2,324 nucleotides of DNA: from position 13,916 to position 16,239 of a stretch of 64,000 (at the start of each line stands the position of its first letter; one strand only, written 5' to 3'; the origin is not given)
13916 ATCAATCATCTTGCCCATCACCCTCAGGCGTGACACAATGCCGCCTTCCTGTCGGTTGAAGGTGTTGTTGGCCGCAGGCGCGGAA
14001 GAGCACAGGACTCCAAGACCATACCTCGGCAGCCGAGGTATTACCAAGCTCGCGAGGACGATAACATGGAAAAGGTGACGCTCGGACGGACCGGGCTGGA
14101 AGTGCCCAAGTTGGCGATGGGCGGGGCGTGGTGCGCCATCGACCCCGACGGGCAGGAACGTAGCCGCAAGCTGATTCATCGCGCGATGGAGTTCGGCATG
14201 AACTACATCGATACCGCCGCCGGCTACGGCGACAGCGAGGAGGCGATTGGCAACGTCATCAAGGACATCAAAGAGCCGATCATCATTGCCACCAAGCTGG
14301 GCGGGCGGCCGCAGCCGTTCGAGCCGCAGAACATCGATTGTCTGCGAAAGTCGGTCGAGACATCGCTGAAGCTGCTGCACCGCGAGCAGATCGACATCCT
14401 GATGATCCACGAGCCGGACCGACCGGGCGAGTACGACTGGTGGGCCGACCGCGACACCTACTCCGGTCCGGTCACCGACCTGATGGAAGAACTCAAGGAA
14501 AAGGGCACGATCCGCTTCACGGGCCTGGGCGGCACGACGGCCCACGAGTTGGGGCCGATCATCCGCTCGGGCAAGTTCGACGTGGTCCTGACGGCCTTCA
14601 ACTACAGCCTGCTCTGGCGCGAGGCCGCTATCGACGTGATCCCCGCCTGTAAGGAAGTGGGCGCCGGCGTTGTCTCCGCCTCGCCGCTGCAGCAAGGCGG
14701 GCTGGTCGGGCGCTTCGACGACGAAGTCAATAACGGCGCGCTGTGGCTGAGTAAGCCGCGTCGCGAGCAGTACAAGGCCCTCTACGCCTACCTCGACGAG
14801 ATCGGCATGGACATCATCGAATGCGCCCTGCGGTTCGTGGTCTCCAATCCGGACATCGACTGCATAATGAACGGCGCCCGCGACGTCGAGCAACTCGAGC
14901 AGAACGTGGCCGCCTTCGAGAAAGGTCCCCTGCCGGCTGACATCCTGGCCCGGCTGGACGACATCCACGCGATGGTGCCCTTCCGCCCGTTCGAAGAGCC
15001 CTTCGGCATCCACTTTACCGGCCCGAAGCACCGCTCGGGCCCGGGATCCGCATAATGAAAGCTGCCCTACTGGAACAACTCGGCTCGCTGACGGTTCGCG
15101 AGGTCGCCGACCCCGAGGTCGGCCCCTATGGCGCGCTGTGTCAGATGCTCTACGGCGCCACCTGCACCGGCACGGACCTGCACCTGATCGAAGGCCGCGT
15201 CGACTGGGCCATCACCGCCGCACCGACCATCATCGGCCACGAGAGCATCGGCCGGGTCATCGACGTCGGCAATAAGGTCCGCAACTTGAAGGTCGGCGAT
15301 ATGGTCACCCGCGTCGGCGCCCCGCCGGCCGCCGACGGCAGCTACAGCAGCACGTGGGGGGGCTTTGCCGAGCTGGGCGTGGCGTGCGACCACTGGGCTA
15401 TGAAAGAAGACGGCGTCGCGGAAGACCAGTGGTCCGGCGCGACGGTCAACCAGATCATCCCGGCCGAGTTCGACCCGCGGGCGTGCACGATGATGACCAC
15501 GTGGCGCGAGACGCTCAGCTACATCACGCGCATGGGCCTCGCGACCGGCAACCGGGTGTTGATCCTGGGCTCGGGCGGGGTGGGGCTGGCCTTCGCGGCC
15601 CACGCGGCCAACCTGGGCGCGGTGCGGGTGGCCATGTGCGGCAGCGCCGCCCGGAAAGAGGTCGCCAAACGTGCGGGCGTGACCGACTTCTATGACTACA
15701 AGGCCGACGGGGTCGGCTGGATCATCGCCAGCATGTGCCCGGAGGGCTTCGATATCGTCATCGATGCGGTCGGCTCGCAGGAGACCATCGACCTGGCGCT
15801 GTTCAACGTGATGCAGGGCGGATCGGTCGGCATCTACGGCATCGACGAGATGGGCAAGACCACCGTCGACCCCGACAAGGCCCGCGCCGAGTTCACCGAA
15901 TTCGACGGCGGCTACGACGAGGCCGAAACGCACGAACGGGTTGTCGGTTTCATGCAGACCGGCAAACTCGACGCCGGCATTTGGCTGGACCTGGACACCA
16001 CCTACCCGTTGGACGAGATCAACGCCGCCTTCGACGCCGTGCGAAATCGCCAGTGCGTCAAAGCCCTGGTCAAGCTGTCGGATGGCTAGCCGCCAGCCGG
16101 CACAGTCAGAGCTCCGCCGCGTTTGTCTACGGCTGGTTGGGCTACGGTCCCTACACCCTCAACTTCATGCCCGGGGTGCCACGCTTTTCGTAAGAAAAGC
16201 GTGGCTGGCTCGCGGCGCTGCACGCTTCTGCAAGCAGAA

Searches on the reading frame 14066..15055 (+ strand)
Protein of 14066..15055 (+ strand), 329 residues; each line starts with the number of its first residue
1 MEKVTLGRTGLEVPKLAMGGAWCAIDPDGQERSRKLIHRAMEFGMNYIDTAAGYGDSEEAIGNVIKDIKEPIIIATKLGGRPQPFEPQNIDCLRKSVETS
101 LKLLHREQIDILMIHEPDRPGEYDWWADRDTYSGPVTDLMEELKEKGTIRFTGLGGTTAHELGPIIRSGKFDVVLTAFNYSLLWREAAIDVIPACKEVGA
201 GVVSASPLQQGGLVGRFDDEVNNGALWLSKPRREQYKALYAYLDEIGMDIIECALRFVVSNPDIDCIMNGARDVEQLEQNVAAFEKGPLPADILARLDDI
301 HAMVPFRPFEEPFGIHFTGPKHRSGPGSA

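Call 7: search_protein_families(library=pfam, proteins=[window:14066-15055:+])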
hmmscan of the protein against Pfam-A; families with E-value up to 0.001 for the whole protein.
window:14066-15055:+ (329 aa): 1 family
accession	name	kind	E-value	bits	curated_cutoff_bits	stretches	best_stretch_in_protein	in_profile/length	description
PF00248.27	Aldo_ket_red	-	4e-43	148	24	1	30-300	18-289/291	Aldo/keto reductase family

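Call 43: search_protein_families(library=ncbifam, proteins=[window:14066-15052:+], max_evalue=0.001)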
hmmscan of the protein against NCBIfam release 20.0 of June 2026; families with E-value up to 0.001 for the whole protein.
window:14066-15052:+ (329 aa): 7 families
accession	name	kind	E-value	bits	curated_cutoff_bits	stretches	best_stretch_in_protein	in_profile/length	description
NF049922.1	MethglyxlRedYdjG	equivalog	9.3e-26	90.6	550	1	1-285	1-306/326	NADH-dependent methylglyoxal reductase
NF008598.0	PRK11565.1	equivalog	3.9e-11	42.6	425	1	10-221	12-201/275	2,5-didehydrogluconate reductase DkgA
NF007912.0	PRK10625.1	equivalog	3e-10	40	415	1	36-304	35-341/346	NADP(H)-dependent aldo-keto reductase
TIGR01293.1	Kv_beta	subfamily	4.7e-10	39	365.4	1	5-118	5-125/319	voltage-dependent potassium channel subunit beta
NF007388.0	PRK09912.1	subfamily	5.3e-10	38.7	448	1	6-299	18-330/346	L-glyceraldehyde 3-phosphate reductase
NF007695.0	PRK10376.1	subfamily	2e-07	30.4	280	1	20-162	29-172/290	oxidoreductase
NF008377.0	PRK11172.1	equivalog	0.00096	18.4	327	0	37-118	22-100/267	2,5-didehydrogluconate reductase DkgB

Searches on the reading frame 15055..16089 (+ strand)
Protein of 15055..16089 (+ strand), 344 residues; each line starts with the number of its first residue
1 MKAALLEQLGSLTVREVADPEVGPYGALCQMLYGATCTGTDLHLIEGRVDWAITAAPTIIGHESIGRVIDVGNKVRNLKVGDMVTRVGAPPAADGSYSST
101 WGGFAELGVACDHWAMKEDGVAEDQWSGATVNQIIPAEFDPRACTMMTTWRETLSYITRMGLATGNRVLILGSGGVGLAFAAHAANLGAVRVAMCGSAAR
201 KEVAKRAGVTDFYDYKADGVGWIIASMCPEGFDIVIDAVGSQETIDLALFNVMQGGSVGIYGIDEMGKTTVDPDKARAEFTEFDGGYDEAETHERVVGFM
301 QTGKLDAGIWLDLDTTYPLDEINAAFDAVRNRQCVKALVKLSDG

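Call 7: search_protein_families(library=pfam, proteins=[window:15055-16089:+])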
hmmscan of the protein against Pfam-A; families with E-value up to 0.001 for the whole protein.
window:15055-16089:+ (344 aa): 3 families
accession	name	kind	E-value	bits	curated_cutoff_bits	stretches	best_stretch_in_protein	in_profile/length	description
PF00107.32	ADH_zinc_N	-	5.7e-15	55.8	31.8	1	175-269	1-96/129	Zinc-binding dehydrogenase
PF08240.17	ADH_N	-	1.8e-10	41.4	23.5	1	35-116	12-100/104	Alcohol dehydrogenase GroES-like domain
PF13602.12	ADH_zinc_N_2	-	2.5e-07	32.1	27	1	208-332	2-126/134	Zinc-binding dehydrogenase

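Call 43: search_protein_families(library=ncbifam, proteins=[window:15055-16086:+], max_evalue=0.001)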
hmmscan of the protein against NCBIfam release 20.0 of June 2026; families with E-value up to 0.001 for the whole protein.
window:15055-16086:+ (344 aa): 21 families
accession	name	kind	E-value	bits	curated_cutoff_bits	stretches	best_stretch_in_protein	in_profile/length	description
TIGR00692.1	tdh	equivalog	3.7e-25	88.7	458.35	1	13-339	12-338/340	L-threonine 3-dehydrogenase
NF003808.0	PRK05396.1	equivalog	6.2e-25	87.8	380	1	12-340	13-339/341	L-threonine 3-dehydrogenase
NF041097.1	keto_inos_dh_IolM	equivalog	8.7e-23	80.6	450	2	159-340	201-388/389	scyllo-inosose 3-dehydrogenase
TIGR03366.1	HpnZ_proposed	hypoth_equivalog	4.6e-17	62.2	328.1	2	153-262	147-253/315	putative phosphonate catabolism associated alcohol dehydrogenase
NF010344.0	PRK13771.1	subfamily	6e-15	55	349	1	1-260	1-253/334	putative alcohol dehydrogenase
TIGR03451.1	mycoS_dep_FDH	equivalog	6.7e-14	51.5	512.9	2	161-266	173-280/358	S-(hydroxymethyl)mycothiol dehydrogenase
TIGR03989.1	Rxyl_3153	subfamily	1.6e-13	50.7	440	2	144-339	169-368/370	NDMA-dependent alcohol dehydrogenase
NF041172.1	AcrlCoa_red_Thmprot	equivalog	3.5e-13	49.2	500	1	1-259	1-253/334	acryloyl-CoA reductase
NF007375.0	PRK09880.1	equivalog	2.8e-11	42.8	469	2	26-90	29-91/344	L-idonate 5-dehydrogenase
NF006940.0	PRK09422.1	equivalog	6.2e-11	41.8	344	1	1-210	1-208/338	alcohol dehydrogenase AdhP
TIGR02818.1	adh_III_F_hyde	equivalog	7.9e-11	41.6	543.95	1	163-340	184-367/368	S-(hydroxymethyl)glutathione dehydrogenase/class III alcohol dehydrogenase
TIGR01202.1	bchC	equivalog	1.5e-10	40.7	291.25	1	2-262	3-231/308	chlorophyll synthesis pathway protein BchC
NF047908.1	AldhRedAhr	equivalog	3.5e-10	39.3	470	1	37-256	41-254/335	NADPH-dependent aldehyde reductase Ahr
NF007489.0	PRK10083.1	equivalog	3.9e-10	39.2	376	1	1-340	1-336/339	Zn-dependent oxidoreductase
TIGR02824.1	quinone_pig3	subfamily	9.7e-10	37.9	296.8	1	145-242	123-219/325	putative NAD(P)H quinone oxidoreductase, PIG3 family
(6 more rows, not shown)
